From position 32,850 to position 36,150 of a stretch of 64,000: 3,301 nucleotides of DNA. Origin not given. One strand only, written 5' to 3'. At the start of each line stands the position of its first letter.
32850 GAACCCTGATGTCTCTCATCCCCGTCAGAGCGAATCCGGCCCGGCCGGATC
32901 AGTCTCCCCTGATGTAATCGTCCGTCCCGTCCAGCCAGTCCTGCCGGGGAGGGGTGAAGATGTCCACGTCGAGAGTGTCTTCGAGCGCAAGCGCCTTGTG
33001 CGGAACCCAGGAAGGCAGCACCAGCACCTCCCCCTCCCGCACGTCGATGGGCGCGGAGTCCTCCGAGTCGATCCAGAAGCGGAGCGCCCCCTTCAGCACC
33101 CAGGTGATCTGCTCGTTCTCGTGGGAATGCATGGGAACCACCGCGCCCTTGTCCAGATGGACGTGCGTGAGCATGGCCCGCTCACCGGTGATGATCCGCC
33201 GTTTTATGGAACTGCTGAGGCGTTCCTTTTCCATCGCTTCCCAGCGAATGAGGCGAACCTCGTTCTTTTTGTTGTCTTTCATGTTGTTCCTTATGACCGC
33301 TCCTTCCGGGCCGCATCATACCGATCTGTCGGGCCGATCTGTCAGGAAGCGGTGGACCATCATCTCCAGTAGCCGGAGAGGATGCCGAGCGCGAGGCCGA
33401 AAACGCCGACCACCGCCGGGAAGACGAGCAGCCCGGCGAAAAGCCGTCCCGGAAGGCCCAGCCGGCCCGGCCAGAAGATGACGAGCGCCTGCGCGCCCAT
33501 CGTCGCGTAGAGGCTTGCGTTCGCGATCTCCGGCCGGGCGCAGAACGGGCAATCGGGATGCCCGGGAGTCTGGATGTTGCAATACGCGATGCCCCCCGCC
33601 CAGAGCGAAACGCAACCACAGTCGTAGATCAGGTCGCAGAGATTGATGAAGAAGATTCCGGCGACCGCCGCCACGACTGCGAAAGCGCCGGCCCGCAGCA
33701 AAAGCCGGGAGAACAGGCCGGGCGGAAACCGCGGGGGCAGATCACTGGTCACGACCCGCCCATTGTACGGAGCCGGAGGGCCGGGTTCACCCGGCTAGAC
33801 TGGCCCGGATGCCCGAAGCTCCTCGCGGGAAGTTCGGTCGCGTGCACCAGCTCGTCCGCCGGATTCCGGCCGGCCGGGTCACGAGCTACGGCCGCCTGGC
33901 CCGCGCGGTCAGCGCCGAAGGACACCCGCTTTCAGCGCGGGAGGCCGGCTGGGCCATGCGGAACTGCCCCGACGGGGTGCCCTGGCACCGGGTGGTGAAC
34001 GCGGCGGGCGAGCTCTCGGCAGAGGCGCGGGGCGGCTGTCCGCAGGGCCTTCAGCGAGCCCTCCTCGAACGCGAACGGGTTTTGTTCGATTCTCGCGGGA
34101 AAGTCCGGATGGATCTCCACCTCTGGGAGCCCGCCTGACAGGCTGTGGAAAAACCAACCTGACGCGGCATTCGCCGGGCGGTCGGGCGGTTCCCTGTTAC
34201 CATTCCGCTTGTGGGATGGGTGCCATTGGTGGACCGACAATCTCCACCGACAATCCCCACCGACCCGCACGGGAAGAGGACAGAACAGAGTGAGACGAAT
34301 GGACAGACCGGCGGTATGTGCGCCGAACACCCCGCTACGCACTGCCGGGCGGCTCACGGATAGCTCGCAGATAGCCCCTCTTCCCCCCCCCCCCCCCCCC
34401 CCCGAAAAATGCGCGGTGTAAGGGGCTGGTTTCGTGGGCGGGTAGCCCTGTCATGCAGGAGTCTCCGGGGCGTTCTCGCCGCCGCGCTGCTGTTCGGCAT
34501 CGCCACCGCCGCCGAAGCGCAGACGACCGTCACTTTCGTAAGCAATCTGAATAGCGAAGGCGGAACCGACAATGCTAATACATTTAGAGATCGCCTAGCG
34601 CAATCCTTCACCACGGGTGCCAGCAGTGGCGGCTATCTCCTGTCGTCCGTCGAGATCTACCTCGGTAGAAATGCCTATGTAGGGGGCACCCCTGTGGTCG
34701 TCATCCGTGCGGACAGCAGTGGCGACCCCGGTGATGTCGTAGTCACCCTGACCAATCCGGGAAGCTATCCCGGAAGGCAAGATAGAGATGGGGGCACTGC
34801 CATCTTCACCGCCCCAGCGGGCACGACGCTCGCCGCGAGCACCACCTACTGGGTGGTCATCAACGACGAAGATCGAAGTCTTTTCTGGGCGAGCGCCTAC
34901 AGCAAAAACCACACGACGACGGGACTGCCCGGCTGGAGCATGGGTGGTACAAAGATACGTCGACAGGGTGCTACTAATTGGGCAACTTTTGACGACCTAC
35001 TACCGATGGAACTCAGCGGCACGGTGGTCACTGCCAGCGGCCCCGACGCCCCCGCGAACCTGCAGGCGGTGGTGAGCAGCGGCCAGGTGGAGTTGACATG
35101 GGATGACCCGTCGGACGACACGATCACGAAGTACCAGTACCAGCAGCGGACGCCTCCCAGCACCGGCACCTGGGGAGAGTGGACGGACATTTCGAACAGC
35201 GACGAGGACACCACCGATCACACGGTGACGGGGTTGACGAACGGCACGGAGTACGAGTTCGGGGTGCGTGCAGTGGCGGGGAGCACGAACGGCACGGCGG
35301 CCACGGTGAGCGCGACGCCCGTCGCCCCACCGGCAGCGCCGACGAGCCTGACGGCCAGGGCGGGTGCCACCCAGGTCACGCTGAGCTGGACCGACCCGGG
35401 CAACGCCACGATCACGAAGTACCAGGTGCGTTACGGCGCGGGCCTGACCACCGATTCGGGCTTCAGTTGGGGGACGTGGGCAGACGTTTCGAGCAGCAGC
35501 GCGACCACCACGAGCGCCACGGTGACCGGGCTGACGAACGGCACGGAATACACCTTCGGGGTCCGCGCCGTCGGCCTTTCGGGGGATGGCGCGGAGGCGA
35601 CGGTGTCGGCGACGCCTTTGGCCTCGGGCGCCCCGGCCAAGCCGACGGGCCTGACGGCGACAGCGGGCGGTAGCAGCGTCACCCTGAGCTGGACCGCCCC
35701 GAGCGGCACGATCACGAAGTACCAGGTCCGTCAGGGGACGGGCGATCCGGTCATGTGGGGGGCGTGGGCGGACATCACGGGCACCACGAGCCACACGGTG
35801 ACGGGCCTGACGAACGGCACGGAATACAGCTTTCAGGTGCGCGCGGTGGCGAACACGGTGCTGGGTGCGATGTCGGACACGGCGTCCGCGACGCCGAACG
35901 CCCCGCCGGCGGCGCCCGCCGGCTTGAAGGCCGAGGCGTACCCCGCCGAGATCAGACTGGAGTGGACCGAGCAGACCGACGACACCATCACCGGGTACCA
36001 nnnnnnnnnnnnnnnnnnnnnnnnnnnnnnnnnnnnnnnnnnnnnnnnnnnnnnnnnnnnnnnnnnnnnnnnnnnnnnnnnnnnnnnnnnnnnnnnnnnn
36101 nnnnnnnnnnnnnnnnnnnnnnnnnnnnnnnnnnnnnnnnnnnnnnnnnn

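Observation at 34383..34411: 21-nt poly-C tract where the ribosome-binding site of a 12.8-kb adhesin gene should be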

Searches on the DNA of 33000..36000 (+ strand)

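Call 9: search_dna_similar(query=window:33000-36000:+, collection=plasmids, mode=near)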
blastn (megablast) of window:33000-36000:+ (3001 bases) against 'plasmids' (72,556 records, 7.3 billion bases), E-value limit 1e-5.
No match.

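Call 62: search_rna_families(source=window, start=33900, end=34700, threshold=evalue, max_evalue=1)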
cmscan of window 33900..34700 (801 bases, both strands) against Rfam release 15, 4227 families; matches with E-value up to 1: 0.
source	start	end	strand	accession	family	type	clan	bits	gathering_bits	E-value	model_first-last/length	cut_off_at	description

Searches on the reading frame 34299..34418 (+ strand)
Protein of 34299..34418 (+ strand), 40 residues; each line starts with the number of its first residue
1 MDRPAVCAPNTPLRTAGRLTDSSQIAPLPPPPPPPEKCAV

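Call 39: search_protein_families(library=pfam, proteins=[window:34299-34418:+], max_evalue=1)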
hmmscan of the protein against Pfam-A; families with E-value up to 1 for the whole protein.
window:34299-34418:+ (40 aa): 0 families
